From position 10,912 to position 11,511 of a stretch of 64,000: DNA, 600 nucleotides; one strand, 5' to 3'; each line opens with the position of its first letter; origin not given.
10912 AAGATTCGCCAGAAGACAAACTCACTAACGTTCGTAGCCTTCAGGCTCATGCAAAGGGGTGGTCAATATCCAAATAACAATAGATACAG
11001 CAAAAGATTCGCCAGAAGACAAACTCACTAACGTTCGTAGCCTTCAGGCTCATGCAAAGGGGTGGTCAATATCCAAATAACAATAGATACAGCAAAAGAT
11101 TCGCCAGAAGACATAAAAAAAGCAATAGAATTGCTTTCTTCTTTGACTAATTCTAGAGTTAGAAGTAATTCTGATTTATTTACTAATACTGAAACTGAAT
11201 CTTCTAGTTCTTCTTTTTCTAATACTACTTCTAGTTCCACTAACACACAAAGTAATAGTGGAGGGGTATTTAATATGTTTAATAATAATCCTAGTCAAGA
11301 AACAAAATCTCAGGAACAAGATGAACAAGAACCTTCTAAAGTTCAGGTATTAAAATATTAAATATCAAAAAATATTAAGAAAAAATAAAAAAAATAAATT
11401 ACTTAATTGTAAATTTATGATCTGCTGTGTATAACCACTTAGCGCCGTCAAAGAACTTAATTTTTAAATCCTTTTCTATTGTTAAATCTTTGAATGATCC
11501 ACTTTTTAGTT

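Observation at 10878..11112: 92-bp tandem duplication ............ an RBS plus GTG start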

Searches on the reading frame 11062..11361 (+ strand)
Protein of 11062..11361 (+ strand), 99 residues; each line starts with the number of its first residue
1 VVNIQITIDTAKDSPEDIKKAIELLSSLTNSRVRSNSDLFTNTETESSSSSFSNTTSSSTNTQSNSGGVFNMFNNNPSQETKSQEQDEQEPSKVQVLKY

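Call 11: find_encoding_contigs(protein=window:11062-11361:+, flank=3000, max_places=10)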
Protein window:11062-11361:+ (99 aa): 7 contigs read that carry it; 5 places shown.
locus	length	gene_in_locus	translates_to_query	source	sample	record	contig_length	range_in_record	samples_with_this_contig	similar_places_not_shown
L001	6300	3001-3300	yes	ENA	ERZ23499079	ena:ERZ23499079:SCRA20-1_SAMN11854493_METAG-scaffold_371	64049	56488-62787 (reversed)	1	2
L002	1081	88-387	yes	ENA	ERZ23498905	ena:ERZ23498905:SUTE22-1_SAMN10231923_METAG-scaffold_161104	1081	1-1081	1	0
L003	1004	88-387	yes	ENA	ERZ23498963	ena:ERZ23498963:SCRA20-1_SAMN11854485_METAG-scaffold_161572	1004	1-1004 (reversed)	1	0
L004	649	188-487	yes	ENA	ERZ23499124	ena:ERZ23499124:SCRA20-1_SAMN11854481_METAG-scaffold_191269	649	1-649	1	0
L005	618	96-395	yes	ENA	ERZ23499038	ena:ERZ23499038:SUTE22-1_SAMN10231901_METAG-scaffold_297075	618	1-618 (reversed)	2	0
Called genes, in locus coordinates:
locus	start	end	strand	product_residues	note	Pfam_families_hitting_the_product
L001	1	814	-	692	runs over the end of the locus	?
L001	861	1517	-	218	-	-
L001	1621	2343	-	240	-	-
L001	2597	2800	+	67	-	PF00125:Histone, PF00808:CBFD_NFYB_HMF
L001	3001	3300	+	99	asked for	-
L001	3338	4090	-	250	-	-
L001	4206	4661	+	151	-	PF01951:Archease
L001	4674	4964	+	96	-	-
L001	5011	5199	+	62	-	-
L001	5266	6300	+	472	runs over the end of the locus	PF01139:RtcB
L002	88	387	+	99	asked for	-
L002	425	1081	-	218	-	?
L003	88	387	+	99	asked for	-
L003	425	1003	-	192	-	?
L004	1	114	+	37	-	?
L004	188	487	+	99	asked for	-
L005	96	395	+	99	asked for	-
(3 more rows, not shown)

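Call 15: find_homologous_proteins(query=window:11062-11358:+, max_evalue=0.01)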
Query window:11062-11358:+ (99 aa): 5 proteins with E <= 0.01 among 15 candidates.
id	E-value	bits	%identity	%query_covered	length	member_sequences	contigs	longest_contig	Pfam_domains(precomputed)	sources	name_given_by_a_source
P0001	7.4e-51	187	99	100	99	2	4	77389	-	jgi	-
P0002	7.9e-15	73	46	97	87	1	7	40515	-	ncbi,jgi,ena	-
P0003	1.5e-6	46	44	71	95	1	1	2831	-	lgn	-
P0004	1.4e-5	43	40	91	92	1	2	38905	-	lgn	-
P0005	7.3e-5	41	40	93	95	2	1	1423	-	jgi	-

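Call 17: find_encoding_contigs(protein=P0002, flank=4000, max_places=6)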
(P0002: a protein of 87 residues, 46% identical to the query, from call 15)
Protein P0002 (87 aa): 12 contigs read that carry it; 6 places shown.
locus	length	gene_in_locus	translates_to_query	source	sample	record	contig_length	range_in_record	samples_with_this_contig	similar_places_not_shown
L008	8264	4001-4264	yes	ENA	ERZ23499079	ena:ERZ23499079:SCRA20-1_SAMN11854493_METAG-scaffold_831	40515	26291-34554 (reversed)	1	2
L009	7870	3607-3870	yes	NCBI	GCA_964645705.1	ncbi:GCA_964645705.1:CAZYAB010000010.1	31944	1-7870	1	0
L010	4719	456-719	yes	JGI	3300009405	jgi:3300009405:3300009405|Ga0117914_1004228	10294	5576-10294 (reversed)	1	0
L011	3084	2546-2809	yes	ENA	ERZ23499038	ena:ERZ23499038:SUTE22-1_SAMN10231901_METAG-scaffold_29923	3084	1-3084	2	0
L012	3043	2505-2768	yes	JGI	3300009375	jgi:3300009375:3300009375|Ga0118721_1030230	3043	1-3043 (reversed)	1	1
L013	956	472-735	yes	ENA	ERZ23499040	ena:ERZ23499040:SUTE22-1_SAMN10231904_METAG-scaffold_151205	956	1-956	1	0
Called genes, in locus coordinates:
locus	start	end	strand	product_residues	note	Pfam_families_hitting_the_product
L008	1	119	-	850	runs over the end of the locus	PF01624:MutS_I, PF05188:MutS_II, PF05192:MutS_III, PF05190:MutS_IV, PF00488:MutS_V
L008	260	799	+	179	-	-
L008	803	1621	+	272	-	-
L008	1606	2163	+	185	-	-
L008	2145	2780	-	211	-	-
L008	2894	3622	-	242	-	-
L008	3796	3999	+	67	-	PF00125:Histone (weak), PF00808:CBFD_NFYB_HMF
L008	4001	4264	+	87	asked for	-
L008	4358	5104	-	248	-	-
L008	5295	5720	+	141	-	PF01951:Archease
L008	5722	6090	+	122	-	-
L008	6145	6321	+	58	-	-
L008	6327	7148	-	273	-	PF14528:LAGLIDADG_3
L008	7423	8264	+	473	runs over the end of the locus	PF01139:RtcB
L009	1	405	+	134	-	?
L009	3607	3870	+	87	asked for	-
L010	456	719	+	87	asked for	-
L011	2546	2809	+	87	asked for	-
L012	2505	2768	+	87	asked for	-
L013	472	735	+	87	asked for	-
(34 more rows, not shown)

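Call 18: find_encoding_contigs(protein=P0004, flank=4000, max_places=4)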
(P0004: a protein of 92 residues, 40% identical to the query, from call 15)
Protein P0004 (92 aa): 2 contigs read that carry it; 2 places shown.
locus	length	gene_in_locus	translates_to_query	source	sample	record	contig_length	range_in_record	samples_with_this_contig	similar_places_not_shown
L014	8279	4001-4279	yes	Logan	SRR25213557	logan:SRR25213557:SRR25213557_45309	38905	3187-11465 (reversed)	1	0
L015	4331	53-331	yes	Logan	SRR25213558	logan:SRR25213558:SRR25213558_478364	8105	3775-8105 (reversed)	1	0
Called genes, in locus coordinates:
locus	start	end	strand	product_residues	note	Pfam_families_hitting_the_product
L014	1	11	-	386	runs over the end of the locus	PF08665:PglZ (faint), PF01663:Phosphodiest, PF01676:Metalloenzyme (weak)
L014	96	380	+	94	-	PF02686:GatC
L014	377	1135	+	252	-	PF13847:Methyltransf_31, PF08241:Methyltransf_11, PF13649:Methyltransf_25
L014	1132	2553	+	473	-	PF01425:Amidase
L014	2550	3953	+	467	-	PF02934:GatB_N, PF02637:GatB_Yqey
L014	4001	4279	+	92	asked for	-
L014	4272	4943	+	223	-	PF06026:Rib_5-P_isom_A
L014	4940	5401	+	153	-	PF09622:DUF2391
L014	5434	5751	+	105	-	-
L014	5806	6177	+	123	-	-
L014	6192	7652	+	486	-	PF01139:RtcB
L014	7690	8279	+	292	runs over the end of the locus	PF00009:GTP_EFTU (faint), PF02492:cobW, PF07683:CobW_C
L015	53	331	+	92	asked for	-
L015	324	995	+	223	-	PF06026:Rib_5-P_isom_A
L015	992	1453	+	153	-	PF09622:DUF2391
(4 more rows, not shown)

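Call 37: find_encoding_contigs(protein=P0002, flank=10000, max_places=2)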
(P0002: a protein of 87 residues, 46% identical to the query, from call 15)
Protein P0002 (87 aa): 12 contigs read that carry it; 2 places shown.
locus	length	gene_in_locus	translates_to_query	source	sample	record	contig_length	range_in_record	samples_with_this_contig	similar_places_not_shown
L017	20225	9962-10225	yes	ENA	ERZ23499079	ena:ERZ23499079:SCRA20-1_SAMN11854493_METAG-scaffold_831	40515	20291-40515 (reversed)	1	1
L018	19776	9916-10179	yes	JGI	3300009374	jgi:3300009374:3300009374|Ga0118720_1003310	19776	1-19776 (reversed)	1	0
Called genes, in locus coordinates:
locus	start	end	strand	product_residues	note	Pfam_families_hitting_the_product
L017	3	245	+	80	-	?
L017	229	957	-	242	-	PF01555:N6_N4_Mtase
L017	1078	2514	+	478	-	-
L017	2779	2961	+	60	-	-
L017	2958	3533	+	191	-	-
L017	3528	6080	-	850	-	PF01624:MutS_I, PF05188:MutS_II, PF05192:MutS_III, PF05190:MutS_IV, PF00488:MutS_V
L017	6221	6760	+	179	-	-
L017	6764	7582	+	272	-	-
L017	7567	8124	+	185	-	-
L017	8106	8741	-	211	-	-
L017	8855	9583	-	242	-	-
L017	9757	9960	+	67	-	PF00125:Histone (weak), PF00808:CBFD_NFYB_HMF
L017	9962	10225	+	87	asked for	-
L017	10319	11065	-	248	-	-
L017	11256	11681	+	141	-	PF01951:Archease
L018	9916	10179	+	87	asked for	-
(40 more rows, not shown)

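Call 48: find_encoding_contigs(protein=window:11062-11361:+, flank=450, max_places=10)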
Protein window:11062-11361:+ (99 aa): 7 contigs read that carry it; 5 places shown.
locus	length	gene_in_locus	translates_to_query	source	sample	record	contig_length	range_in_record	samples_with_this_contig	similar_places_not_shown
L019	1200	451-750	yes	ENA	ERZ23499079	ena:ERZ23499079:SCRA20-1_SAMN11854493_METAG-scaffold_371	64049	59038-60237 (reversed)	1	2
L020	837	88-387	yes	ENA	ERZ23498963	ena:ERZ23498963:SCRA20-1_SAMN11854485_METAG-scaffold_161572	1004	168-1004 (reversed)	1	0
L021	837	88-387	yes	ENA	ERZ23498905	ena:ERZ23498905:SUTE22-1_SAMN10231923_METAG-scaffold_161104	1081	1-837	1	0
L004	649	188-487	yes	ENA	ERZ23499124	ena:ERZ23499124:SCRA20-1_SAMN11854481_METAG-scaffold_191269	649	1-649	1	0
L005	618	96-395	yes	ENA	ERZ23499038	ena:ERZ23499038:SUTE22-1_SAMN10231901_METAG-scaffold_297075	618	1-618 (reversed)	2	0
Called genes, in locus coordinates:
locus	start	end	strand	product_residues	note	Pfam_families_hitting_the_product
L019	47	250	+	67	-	PF00125:Histone, PF00808:CBFD_NFYB_HMF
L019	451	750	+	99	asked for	-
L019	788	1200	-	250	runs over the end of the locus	-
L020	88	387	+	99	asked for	-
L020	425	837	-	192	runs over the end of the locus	?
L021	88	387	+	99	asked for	-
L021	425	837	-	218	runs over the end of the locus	?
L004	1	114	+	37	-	?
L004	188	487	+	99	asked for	-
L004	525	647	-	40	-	?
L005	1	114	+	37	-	?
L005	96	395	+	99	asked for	-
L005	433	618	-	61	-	?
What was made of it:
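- Tried and rejected: Changing the flank size did not work (call 48).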

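Call 49: find_encoding_contigs(protein=P0001, flank=600, max_places=10)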
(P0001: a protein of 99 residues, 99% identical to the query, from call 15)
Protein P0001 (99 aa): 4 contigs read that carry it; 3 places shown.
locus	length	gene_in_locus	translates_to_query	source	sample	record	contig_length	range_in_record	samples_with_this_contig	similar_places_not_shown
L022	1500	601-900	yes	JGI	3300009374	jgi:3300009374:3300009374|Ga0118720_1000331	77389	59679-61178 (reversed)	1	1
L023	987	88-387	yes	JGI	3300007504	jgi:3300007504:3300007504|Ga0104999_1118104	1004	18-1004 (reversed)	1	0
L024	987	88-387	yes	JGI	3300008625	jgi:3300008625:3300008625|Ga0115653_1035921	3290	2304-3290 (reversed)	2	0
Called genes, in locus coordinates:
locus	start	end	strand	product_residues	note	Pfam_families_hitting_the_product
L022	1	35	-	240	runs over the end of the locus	-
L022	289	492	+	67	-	PF00125:Histone, PF00808:CBFD_NFYB_HMF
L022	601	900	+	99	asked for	-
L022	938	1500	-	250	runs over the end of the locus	-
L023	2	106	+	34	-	?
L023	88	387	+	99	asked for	-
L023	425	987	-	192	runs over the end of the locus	?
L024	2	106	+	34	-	?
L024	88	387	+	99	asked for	-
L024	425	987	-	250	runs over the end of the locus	-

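Call 52: search_protein_families(library=pfam, proteins=[window:11062-11358:+], max_evalue=0.01)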
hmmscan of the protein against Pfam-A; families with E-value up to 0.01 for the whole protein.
window:11062-11358:+ (99 aa): 0 families

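Call 65: search_protein_representatives(alignment_id=A1)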
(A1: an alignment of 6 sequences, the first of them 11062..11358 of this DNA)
Query: 6 sequences, 86 profile positions. Proteins with E-value up to 0.001 (for the whole library): 806; up to 1e-10: 42; up to 1e-30: 1. The best 150 are listed.
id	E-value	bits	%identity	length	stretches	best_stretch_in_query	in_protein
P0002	2.3e-35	137.0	-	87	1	1-86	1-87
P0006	5.8e-22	94.1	-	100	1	1-83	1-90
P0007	2.4e-18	82.5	-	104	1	1-80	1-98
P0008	3.5e-17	78.7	-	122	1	1-86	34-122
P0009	4.1e-16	75.3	-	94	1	1-78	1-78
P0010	8.8e-16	74.3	-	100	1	1-86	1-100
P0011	1.3e-15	73.7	-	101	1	1-75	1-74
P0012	5.4e-14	68.5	-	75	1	1-76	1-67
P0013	1.3e-13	67.3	-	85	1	1-72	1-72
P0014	1.4e-13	67.2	-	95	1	1-76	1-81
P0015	2.6e-13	66.3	-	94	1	1-74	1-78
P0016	3.2e-13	66.0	-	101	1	1-82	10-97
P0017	5.4e-13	65.3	-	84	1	1-79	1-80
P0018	7.4e-13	64.9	-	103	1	1-82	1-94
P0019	1.2e-12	64.2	-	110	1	1-78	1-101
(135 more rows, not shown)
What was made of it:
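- There are 806 representatives at E<=1e-3, and nearly all matches start at residue 1 (call 65).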

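Call 67: find_encoding_contigs(protein=P0008, flank=1500, max_places=2)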
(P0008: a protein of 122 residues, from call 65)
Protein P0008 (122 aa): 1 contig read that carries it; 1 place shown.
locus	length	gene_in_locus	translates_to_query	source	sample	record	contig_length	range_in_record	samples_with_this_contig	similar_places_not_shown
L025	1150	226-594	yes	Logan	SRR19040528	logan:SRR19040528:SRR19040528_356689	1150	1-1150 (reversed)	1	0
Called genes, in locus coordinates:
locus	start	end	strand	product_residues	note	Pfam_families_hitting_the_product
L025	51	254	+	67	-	PF00125:Histone, PF00808:CBFD_NFYB_HMF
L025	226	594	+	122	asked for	-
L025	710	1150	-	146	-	?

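Call 70: find_homologous_proteins(query=P0008, max_evalue=0.001)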
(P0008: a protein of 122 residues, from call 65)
Query P0008 (122 aa): 1 proteins with E <= 0.001 among 15 candidates.
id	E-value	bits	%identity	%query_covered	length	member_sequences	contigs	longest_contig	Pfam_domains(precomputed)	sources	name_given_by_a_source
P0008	4.0e-72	257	100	100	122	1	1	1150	-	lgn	-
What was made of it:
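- No closer relative exists in the databases to date or order the events (calls 15, 70).
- Tried and rejected: A search with P0008 found only P0008 itself (call 70).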

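Call 73: find_encoding_contigs(protein=P0010, flank=1200, max_places=3)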
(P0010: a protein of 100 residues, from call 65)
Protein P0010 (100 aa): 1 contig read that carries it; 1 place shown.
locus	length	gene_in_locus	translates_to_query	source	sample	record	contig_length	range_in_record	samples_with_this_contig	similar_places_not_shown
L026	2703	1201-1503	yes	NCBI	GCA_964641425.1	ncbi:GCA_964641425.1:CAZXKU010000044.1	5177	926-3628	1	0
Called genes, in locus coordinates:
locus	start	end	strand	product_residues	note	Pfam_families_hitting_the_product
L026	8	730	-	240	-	-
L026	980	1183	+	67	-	PF00125:Histone, PF00808:CBFD_NFYB_HMF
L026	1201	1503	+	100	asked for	-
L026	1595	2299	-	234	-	-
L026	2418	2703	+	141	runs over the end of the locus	PF01951:Archease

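Call 74: find_encoding_contigs(protein=P0007, flank=1200, max_places=3)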
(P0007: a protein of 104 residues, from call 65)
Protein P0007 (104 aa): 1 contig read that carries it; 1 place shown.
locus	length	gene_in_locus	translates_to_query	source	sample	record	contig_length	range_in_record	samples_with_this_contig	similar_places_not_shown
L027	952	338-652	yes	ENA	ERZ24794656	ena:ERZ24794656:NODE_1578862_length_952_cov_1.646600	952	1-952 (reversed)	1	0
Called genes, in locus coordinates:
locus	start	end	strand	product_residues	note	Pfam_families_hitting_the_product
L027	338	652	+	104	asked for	-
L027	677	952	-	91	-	?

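Call 79: find_encoding_contigs(protein=P0016, flank=800, max_places=2)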
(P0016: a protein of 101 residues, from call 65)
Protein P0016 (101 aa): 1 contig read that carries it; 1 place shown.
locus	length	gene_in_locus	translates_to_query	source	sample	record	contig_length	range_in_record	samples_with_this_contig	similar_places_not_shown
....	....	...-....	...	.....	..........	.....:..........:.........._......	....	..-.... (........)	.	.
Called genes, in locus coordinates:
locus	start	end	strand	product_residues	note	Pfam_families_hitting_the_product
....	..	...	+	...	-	-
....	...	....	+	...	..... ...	-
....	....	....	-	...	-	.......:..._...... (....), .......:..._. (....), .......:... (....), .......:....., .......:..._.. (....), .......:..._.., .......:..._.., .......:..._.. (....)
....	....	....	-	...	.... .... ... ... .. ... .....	?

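Call 83: search_solved_structures(query=A4, max_evalue=1)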
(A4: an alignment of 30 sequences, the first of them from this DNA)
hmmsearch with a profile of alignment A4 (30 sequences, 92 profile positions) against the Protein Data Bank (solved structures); distinct sequences matched with E-value up to 1: 3.
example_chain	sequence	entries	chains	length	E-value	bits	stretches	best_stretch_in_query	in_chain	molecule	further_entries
7f7y_A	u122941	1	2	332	0.32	15.3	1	37-81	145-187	PitB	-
4s3l_A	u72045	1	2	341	0.32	15.3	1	37-81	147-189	Major Pilin Protein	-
9cm5_B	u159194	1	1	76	0.4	15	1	12-50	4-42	De Novo Minibinder fzd48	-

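Call 84: search_protein_families(library=ncbifam, proteins=[window:11071-11358:+, P0007, P0009, P0006], max_evalue=0.1)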
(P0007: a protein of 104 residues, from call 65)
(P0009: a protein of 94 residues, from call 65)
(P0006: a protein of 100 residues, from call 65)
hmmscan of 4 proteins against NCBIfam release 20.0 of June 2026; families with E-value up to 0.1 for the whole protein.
window:11071-11358:+ (96 aa): 0 families

P0007 (104 aa): 0 families

P0009 (94 aa): 0 families

P0006 (100 aa): 0 families
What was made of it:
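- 11071..11361 (+): The small conserved gene: 96 aa from ATC, or 99 aa if started at GTG 11062. The predicted protein is an N-terminal strand plus helix followed by a disordered Ser/Thr/Asn-rich tail with GGVFNMF and a C-terminal Y. No Pfam, NCBIfam or PDB match (calls 52, 83, 84).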

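Call 91: predict_structure(alignment_id=A4)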
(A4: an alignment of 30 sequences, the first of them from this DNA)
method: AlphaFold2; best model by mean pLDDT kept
length: 96 residues; sequences in the alignment: 30
mean_pLDDT: 65.8   pTM: 0.29
mean pLDDT of the five models: 65.8, 64.4, 64.3, 62.9, 62.1
residues with pLDDT >= 90: 4; 70-90: 34; 50-70: 48; < 50: 10
segments of 3 or more residues with pLDDT < 50: 57-60
pLDDT, mean of each block of 10 residues (from residue 1): 81 89 77 59 51 50 59 55 67 72
secondary structure, 60 per line:
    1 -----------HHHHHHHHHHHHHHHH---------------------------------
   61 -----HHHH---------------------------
elements in order: H12-27 H66-69
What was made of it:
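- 11071..11361 (+): AF2 model in call 91.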
